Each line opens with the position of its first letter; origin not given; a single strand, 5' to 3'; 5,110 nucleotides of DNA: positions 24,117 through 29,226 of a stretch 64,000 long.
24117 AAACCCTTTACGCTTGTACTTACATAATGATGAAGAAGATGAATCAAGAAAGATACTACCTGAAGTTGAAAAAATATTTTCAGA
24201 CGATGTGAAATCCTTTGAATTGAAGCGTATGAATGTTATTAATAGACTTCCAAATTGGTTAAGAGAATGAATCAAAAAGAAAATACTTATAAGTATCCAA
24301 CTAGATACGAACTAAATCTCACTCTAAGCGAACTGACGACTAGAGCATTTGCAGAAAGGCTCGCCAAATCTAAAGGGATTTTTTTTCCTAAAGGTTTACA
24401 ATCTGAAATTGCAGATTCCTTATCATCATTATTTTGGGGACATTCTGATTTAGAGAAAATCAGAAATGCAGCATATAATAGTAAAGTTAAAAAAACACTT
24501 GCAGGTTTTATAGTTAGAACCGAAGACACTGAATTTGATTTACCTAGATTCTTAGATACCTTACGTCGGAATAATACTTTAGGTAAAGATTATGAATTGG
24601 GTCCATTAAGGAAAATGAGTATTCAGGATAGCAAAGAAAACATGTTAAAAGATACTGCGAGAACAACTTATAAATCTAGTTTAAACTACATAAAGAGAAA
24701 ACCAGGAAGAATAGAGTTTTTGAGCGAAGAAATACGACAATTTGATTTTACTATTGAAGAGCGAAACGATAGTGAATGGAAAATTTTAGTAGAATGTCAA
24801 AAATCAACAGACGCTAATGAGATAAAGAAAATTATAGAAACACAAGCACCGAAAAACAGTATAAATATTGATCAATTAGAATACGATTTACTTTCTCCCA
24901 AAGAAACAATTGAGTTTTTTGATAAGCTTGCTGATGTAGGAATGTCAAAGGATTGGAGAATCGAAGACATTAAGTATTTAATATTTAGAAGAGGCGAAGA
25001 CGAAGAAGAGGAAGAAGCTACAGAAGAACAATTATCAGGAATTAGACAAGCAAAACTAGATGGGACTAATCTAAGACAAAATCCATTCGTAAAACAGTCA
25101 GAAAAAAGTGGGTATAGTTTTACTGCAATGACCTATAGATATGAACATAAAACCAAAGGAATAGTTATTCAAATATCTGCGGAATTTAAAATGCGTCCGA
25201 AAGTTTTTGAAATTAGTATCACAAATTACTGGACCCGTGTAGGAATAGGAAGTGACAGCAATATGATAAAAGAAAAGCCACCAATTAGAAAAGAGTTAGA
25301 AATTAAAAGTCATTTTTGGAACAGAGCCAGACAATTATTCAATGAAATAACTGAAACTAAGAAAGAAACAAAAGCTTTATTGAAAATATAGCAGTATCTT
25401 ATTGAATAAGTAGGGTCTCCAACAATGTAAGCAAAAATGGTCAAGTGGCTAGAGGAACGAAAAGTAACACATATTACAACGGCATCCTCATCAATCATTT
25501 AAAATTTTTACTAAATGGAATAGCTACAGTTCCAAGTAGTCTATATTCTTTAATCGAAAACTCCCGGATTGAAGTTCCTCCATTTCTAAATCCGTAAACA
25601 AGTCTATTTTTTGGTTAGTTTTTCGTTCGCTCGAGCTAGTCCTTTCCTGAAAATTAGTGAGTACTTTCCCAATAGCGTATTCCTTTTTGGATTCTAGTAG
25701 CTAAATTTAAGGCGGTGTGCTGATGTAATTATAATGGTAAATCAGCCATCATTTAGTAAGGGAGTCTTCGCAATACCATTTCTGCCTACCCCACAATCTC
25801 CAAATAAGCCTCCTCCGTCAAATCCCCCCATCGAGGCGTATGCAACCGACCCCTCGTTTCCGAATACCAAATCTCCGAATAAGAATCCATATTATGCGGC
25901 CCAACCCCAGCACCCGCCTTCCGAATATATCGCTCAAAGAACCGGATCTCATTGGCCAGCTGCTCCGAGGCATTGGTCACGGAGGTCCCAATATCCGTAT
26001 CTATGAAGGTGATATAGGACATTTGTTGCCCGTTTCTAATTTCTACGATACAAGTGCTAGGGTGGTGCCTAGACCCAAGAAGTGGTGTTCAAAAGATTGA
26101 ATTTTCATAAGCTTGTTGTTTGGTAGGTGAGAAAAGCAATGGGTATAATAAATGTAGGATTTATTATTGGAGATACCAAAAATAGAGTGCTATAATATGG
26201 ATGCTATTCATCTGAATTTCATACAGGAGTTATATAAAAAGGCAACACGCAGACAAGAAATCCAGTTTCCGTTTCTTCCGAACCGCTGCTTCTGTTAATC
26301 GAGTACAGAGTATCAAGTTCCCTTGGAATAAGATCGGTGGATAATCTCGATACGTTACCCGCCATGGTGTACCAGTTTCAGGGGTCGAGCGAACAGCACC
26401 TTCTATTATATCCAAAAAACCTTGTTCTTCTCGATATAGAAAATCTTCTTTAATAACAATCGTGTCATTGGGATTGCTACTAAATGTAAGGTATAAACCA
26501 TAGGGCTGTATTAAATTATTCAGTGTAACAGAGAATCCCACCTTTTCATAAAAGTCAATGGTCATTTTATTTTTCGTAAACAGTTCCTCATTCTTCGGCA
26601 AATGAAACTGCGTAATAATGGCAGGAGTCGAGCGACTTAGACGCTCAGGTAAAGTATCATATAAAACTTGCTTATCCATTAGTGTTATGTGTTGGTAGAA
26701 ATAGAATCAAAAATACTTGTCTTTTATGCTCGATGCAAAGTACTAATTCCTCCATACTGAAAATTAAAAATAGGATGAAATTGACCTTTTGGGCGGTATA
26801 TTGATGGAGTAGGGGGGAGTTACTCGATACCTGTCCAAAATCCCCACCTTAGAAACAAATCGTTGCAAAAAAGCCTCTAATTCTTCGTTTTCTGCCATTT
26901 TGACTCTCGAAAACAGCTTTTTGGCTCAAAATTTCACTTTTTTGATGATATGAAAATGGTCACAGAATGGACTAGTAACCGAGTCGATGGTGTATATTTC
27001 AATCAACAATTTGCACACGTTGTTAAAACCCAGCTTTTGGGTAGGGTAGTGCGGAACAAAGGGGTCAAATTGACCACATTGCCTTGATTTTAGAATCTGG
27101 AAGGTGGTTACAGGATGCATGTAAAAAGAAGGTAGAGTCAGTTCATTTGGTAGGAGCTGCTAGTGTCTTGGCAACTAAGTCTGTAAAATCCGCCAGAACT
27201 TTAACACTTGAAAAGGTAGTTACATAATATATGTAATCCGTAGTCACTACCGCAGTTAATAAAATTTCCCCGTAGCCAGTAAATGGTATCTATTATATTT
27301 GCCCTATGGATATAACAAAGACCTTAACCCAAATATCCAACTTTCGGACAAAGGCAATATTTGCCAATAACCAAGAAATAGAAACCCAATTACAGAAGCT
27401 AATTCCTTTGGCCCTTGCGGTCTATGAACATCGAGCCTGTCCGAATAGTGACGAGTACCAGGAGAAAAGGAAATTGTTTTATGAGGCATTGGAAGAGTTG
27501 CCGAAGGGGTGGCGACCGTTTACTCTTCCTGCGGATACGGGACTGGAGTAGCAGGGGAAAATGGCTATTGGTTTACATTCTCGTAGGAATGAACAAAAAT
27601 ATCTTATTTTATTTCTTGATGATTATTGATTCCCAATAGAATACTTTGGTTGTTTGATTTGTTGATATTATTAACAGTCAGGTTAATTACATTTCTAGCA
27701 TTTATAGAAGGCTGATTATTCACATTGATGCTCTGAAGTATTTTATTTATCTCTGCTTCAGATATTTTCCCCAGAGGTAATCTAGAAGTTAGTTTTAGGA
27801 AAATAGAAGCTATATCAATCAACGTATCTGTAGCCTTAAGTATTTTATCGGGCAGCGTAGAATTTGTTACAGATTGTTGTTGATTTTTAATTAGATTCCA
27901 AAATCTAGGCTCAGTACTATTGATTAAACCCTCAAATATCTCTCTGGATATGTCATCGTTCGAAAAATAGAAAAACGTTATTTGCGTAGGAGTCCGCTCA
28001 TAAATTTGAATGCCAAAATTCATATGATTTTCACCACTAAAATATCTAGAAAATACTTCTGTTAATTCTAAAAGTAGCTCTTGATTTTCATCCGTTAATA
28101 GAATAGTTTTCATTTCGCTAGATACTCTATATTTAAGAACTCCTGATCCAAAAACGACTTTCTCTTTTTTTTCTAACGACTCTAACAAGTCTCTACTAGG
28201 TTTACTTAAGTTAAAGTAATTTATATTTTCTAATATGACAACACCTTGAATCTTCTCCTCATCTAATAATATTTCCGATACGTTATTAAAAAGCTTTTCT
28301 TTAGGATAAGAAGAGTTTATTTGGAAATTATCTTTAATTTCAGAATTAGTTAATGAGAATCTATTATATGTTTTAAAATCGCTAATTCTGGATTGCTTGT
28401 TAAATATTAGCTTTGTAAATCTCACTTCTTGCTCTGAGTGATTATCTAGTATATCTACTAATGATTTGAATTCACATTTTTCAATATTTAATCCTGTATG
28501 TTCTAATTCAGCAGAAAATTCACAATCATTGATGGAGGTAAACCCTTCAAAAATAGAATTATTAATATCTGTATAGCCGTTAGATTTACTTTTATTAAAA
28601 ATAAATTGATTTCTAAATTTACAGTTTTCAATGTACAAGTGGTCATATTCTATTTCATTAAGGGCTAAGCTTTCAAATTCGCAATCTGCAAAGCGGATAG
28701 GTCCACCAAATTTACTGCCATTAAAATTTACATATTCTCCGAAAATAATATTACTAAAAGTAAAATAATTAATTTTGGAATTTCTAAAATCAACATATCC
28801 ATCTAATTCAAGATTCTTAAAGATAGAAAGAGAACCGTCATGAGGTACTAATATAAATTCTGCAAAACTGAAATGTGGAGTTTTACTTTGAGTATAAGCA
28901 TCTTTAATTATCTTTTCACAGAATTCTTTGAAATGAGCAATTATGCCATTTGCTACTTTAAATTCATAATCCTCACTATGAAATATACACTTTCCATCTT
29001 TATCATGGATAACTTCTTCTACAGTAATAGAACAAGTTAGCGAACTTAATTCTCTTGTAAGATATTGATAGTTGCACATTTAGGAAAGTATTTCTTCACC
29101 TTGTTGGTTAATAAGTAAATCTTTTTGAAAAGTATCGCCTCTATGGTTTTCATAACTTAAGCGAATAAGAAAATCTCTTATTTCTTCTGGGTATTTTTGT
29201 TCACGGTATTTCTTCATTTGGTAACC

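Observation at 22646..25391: Orphan three-gene cassette (232/307/374 aa) beside the type I R-M operon: best candidate for an undescribed defence system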

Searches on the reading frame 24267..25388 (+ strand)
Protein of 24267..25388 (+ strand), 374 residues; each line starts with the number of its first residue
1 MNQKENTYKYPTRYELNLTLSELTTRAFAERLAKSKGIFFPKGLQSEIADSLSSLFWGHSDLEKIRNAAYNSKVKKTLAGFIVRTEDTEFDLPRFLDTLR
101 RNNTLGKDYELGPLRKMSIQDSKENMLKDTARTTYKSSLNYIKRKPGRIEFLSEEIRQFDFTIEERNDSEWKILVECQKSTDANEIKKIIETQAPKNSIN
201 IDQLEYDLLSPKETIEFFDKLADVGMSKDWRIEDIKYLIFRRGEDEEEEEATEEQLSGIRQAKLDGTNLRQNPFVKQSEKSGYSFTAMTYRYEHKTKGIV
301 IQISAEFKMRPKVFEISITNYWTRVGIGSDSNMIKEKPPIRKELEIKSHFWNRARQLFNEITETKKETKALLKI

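Call 7: search_protein_families(library=padloc, proteins=[window:24267-25388:+], max_evalue=1)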
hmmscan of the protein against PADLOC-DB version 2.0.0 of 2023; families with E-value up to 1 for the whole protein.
window:24267-25388:+ (374 aa): 0 families

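Call 8: search_protein_families(library=pfam, proteins=[window:24267-25388:+], max_evalue=1)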
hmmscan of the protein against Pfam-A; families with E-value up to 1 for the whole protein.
window:24267-25388:+ (374 aa): 1 family
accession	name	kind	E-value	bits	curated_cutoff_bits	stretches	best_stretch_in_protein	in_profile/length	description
PF25797.1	PDF2_C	-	0.067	12.7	27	1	158-203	76-118/241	PDF2-like, C-terminal domain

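Call 9: search_protein_families(library=ncbifam, proteins=[window:24267-25388:+], max_evalue=1)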
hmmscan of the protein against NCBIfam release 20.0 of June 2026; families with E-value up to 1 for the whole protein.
window:24267-25388:+ (374 aa): 0 families

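Call 20: find_homologous_proteins(query=window:24267-25388:+, max_evalue=0.001)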
Query window:24267-25388:+ (374 aa): 36 proteins with E <= 0.001 among 3226 candidates.
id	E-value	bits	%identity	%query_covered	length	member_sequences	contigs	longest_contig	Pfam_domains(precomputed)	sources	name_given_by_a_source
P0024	2.8e-242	821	100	100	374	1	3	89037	-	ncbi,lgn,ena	-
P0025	4.5e-129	449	59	94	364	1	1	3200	-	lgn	-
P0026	2.3e-97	344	46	95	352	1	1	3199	-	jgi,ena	-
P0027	1.5e-93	332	44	98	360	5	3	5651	-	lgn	-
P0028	8.2e-93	329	46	97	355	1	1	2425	-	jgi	jgi:hypothetical protein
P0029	1.4e-89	319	43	97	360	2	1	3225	-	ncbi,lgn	-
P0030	2.4e-89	318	45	95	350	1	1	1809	-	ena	-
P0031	3.4e-87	311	45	97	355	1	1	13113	-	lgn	-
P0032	1.1e-85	306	44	96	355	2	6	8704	-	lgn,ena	-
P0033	3.6e-84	301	42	97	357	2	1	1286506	-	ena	-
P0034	6.7e-75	271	42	94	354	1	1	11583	-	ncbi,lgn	-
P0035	1.1e-72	263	40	96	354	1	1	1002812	-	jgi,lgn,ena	-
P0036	9.6e-71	257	38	96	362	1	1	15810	-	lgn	-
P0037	1.5e-69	253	39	96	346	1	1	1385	-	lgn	-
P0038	8.6e-69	250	39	94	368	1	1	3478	-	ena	-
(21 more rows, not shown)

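Call 50: search_dna_similar(query=window:24267-25388:+, collection=plasmids, mode=protein, max_evalue=0.001, max_rows=20)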
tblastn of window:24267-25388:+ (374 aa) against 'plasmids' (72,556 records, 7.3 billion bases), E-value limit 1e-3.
Records with a match: 1; places in all: 1; records where one place covers at least 80% of the query: 1.
Best place of each record, by identity: <60% 1.
By first word of the organism name: Halobacterium 1.
By predicted mobility (MOB-suite, as given by PLSDB): non-mobilizable 1.
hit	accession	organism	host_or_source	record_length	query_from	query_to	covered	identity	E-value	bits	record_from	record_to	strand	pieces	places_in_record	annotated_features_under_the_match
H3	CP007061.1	Halobacterium sp. DL1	-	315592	9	328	86%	21.6%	1e-5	55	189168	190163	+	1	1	hypothetical protein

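Call 52: get_annotated_region(hit=H3, flank=5000)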
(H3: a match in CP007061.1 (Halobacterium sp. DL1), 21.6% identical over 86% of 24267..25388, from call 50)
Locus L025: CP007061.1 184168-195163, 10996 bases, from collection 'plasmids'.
description: Halobacterium sp. DL1 plasmid, complete sequence
organism: Halobacterium sp. DL1 (NCBI taxid 751944)
taxonomy: Archaea; Euryarchaeota; Halobacteria; Halobacteriales; Halobacteriaceae; Halobacterium; Halobacterium sp. DL1
host: -; source: -; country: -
typing (MOB-suite, as given by PLSDB): non-mobilizable; mating-pair formation MPF_T
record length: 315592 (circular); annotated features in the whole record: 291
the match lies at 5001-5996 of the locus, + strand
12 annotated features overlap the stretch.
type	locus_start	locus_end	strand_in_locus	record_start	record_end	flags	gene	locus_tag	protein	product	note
CDS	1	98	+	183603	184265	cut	-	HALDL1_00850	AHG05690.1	hypothetical protein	-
CDS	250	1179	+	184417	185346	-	-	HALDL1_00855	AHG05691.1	hypothetical protein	-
CDS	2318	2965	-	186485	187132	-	-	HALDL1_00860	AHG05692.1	hypothetical protein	-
CDS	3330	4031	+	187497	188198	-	-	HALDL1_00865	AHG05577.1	hypothetical protein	-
CDS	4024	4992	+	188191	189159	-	-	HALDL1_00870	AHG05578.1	hypothetical protein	-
CDS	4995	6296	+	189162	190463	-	-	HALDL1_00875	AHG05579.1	hypothetical protein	-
CDS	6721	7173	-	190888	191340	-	-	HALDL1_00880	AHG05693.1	hypothetical protein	-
CDS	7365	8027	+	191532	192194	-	-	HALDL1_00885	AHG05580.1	integrase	-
CDS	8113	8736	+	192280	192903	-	-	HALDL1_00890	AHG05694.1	hypothetical protein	-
CDS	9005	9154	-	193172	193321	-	-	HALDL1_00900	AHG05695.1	hypothetical protein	-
CDS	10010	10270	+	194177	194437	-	-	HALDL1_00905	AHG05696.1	hypothetical protein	-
CDS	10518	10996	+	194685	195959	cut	-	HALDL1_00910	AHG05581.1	transposase ISH8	-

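Call 58: search_solved_structures(query=A2, max_evalue=1)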
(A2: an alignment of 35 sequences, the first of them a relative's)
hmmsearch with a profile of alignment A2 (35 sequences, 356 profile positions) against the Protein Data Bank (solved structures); distinct sequences matched with E-value up to 1: 0.

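Call 65: search_protein_representatives(alignment_id=A2)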
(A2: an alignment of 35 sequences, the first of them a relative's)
Query: 35 sequences, 356 profile positions. Proteins with E-value up to 0.001 (for the whole library): 262; up to 1e-10: 184; up to 1e-30: 76. The best 150 are listed.
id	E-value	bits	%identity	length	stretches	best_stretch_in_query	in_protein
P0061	1.4e-140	484.6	-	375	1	1-352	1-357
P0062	4.8e-136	469.7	-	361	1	5-352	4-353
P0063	1.9e-134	464.4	-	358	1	1-353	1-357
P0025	3.3e-134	463.6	-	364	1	3-354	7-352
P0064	1.4e-133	461.5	-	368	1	1-355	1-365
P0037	1.2e-127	442.0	-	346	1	3-351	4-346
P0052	6.5e-127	439.6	-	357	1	1-353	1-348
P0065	1.0e-126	439.0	-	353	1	2-351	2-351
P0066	1.2e-124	432.2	-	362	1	2-351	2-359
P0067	1.8e-122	425.0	-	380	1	1-351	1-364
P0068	6.0e-120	416.7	-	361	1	5-352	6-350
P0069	1.0e-119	416.0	-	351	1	4-355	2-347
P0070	2.1e-118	411.6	-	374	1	4-353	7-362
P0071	5.7e-115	400.4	-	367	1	2-355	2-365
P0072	2.4e-114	398.3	-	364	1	6-351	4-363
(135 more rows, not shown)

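Call 68: predict_structure(alignment_id=A2)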
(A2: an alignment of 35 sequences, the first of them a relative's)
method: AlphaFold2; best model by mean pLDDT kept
length: 374 residues; sequences in the alignment: 35
mean_pLDDT: 89.2   pTM: 0.84
mean pLDDT of the five models: 89.2, 88.2, 87.8, 87.6, 86.1
residues with pLDDT >= 90: 260; 70-90: 86; 50-70: 19; < 50: 9
segments of 3 or more residues with pLDDT < 50: 1-5, 125-127
pLDDT, mean of each block of 10 residues (from residue 1): 57 94 93 93 92 94 92 89 93 95 93 87 51 90 80 89 93 96 95 90 95 95 94 93 79 84 83 89 95 94 96 96 83 91 94 97 89 83
secondary structure, 60 per line:
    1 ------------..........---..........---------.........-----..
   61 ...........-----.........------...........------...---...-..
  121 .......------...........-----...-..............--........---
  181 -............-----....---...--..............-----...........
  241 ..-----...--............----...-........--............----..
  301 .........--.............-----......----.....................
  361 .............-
elements in order: H13-22 H26-35 H45-53 H59-71 E77-85 H92-102 E109-111 E115-117 H119-127 E134-144 E154-167 E170-177 H182-193 E199-202 H211-224 E230-242 E248-250 H253-264 H273-280 E283-294 E299-309 E312-324 E333-335 H340-373

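Call 73: fold_search(model_id=the predicted structure, library=pdb)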
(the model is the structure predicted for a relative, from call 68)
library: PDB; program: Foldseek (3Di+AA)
matches with E <= 10: 805; with E <= 0.001: 3
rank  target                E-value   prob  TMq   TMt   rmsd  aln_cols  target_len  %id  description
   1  2owl_B                2.2e-06  1.00  0.35  0.41   9.4       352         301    8  Crystal structure of E. coli RdgC (released 2007-03-20)
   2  4kr1                  4.1e-04  0.99  0.27  0.38   9.5       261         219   10  Crystal structure of the kinetechore protein Iml3 from budding yeast (released 2013-12-18)
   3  4it3                  4.3e-04  0.99  0.26  0.37   9.9       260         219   12  Crystal Structure of Iml3 from S. cerevisiae (released 2013-10-16)
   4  5a68                  4.8e-03  0.15  0.10  0.16  20.9       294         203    9  Crystal structure of the AtTTM3 product complex with two orthophosphates and manganese ions (form B) (released 2015-08-05)
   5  4zph_D                7.5e-03  0.16  0.13  0.16  22.4       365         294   12  Crystal Structure of the Heterodimeric HIF-2a:ARNT Complex with Proflavine (released 2015-08-12)
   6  6v04                  7.9e-03  0.35  0.18  0.23  17.0       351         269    8  DynU16 crystal structure, a putative protein in the dynemicin biosynthetic locus (released 2020-11-18)
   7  7ezz_A                8.4e-03  0.23  0.12  0.16  18.1       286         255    9  Crystal structure of Salmonella typhi outer membrane phospholipase (OMPLA) dimer with bound calcium (released 2021-06-23)
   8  3v85                  9.9e-03  0.12  0.10  0.16  21.0       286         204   11  1.9 Angstrom resolution crystal structure of the protein Q9SIY3 from Arabidopsis thaliana (released 2012-11-07)
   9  1fw3_A                1.1e-02  0.20  0.12  0.16  18.1       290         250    9  OUTER MEMBRANE PHOSPHOLIPASE A FROM ESCHERICHIA COLI (released 2001-06-01)
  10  5a5y_A                1.1e-02  0.13  0.11  0.16  20.8       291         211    8  Crystal structure of AtTTM3 in complex with tripolyphosphate and magnesium ion (form A) (released 2015-08-05)
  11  5a67                  1.2e-02  0.12  0.10  0.15  20.9       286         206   11  Crystal structure of AtTTM3 in complex with tripolyphosphate and manganese ion (form B) (released 2015-08-05)
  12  4zph_B                1.3e-02  0.12  0.12  0.14  22.3       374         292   11  Crystal Structure of the Heterodimeric HIF-2a:ARNT Complex with Proflavine (released 2015-08-12)
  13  1qd6_C                1.5e-02  0.18  0.13  0.17  18.0       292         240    9  OUTER MEMBRANE PHOSPHOLIPASE A FROM ESCHERICHIA COLI (released 1999-10-25)
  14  6c0w_K                1.6e-02  0.87  0.20  0.32  10.0       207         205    6  Cryo-EM structure of human kinetochore protein CENP-N with the centromeric nucleosome containing CENP-A (released 2018-01-17)
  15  3hrq_A                1.6e-02  0.12  0.13  0.14  20.2       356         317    8  The Product Template Domain from PksA with palmitate bound (released 2009-10-20)
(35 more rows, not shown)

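Call 84: search_protein_families(library=phrogs, proteins=[window:24267-25388:+, L025:4024-4989:+, L025:4995-6293:+], max_evalue=0.01)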
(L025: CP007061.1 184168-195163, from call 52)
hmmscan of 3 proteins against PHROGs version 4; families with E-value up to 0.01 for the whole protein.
window:24267-25388:+ (374 aa): 0 families

L025:4024-4989:+ (322 aa): 1 family
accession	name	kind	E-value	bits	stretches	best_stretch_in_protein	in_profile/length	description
phrog_7059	-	unknown function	2.6e-15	57.6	1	19-256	18-263/339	-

L025:4995-6293:+ (433 aa): 2 families
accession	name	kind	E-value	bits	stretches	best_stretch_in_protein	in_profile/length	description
phrog_6531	-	unknown function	1.4e-09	38.6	1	24-318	28-300/361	-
phrog_25628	-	unknown function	9.3e-05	23.3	1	376-428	11-62/212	-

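Call 102: fold_search(model_id=the predicted structure, library=viral)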
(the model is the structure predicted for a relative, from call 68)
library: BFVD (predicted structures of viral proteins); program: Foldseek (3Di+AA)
matches with E <= 10: 1055; with E <= 0.001: 12
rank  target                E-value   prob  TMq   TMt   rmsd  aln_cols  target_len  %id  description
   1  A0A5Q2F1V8            4.0e-07  1.00  0.40  0.40   9.5       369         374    9  Recombination-associated protein RdgC [Serratia phage JS26]
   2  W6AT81                6.0e-07  1.00  0.33  0.32   9.6       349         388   10  (no name in the UniProt tables at hand)
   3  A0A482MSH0            2.2e-06  1.00  0.35  0.44   9.5       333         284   12  Exonuclease [Escherichia phage PTXU04]
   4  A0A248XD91            3.6e-06  1.00  0.33  0.34  10.7       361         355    7  Recombination-associated protein RdgC [Klebsiella phage YMC16/01/N133_KPN_BP]
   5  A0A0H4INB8            4.2e-06  1.00  0.38  0.46   9.0       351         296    9  Recombination-associated protein RdgC [Pseudoalteromonas phage H101]
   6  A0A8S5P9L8            5.9e-06  1.00  0.36  0.37   9.7       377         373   11  Recombination-associated protein [Siphoviridae sp. ct8Hx23]
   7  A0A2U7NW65            7.9e-06  1.00  0.34  0.38   9.7       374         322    9  (no name in the UniProt tables at hand)
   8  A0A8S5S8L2            5.9e-05  0.99  0.25  0.29  15.1       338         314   10  Uncharacterized protein [Siphoviridae sp. ctylc9]
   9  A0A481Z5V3            2.4e-04  0.66  0.19  0.16  27.1       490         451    8  Uncharacterized protein [Pithovirus LCPAC202]
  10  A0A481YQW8            4.0e-04  0.82  0.20  0.08  23.4       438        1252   10  Early transcription factor large subunit-like protein [Marseillevirus LCMAC101]
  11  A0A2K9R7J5            5.6e-04  0.77  0.16  0.20  20.0       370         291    9  (no name in the UniProt tables at hand)
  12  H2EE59                5.6e-04  0.54  0.16  0.06  23.5       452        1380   10  Putative early transcription factor large subunit [Moumouvirus sp. 'Monve']
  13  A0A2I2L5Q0            1.2e-03  0.33  0.16  0.16  26.4       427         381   10  Uncharacterized protein [Orpheovirus IHUMI-LCC2]
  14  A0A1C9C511            1.3e-03  0.89  0.20  0.29  15.4       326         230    8  Putative TATA-box-binding protein [Heterosigma akashiwo virus 01]
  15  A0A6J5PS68            1.6e-03  0.16  0.12  0.10  24.0       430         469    9  Baseplate protein J-like [uncultured Caudovirales phage]
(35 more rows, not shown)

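Call 103: search_dna_similar(query=L025:4024-4989:+, collection=phages, mode=protein, max_evalue=0.001, max_rows=20)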
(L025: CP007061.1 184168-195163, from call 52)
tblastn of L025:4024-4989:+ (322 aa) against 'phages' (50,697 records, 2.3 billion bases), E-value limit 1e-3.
Records with a match: 1; places in all: 1; records where one place covers at least 80% of the query: 1.
Best place of each record, by identity: <60% 1.
By first word of the organism name: Bacteriophage 1.
By host as written in the record: - 1.
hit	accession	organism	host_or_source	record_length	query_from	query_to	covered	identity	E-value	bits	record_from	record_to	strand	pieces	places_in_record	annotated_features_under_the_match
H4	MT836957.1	Bacteriophage sp.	human fecal samples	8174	19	276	80%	26.7%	2e-8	62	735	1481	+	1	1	record has no annotation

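Call 110: search_protein_families(library=pfam, proteins=[L025:4995-6293:+], max_evalue=0.01)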
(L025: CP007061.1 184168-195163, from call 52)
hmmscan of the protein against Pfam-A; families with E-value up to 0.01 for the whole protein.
L025:4995-6293:+ (433 aa): 2 families
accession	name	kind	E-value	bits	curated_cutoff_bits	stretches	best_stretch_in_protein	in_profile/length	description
PF14520.12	HHH_5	-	1.3e-05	26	27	1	376-429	2-54/57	Helix-hairpin-helix domain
PF11731.14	Cdd1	-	0.0068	17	25.5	0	376-419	6-49/86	Pathogenicity locus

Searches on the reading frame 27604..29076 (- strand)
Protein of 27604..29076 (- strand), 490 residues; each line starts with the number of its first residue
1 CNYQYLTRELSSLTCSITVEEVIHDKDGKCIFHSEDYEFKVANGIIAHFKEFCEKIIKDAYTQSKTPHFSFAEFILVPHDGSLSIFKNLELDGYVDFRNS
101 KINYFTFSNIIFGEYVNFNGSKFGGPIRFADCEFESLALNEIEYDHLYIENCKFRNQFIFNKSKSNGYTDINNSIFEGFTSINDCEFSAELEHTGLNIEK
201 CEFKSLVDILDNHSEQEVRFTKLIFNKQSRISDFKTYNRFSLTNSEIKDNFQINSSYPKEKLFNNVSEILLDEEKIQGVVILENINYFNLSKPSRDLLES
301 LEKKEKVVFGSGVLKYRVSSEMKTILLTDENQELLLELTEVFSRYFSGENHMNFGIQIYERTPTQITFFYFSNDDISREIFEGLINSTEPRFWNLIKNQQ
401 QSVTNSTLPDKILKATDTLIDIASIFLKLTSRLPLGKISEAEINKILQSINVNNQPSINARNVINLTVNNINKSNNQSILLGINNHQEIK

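Call 13: search_protein_families(library=pfam, proteins=[window:27604-29076:-], max_evalue=0.001)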
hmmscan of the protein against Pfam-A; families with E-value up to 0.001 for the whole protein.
window:27604-29076:- (490 aa): 1 family
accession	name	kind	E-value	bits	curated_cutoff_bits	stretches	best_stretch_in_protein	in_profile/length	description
PF13576.12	Pentapeptide_3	-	8.8e-06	26.3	27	0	107-136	1-30/48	Pentapeptide repeats (9 copies)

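Call 92: search_protein_families(library=padloc, proteins=[window:27604-29076:-], max_evalue=0.001)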
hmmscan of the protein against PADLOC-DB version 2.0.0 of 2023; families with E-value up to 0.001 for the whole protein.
window:27604-29076:- (490 aa): 0 families
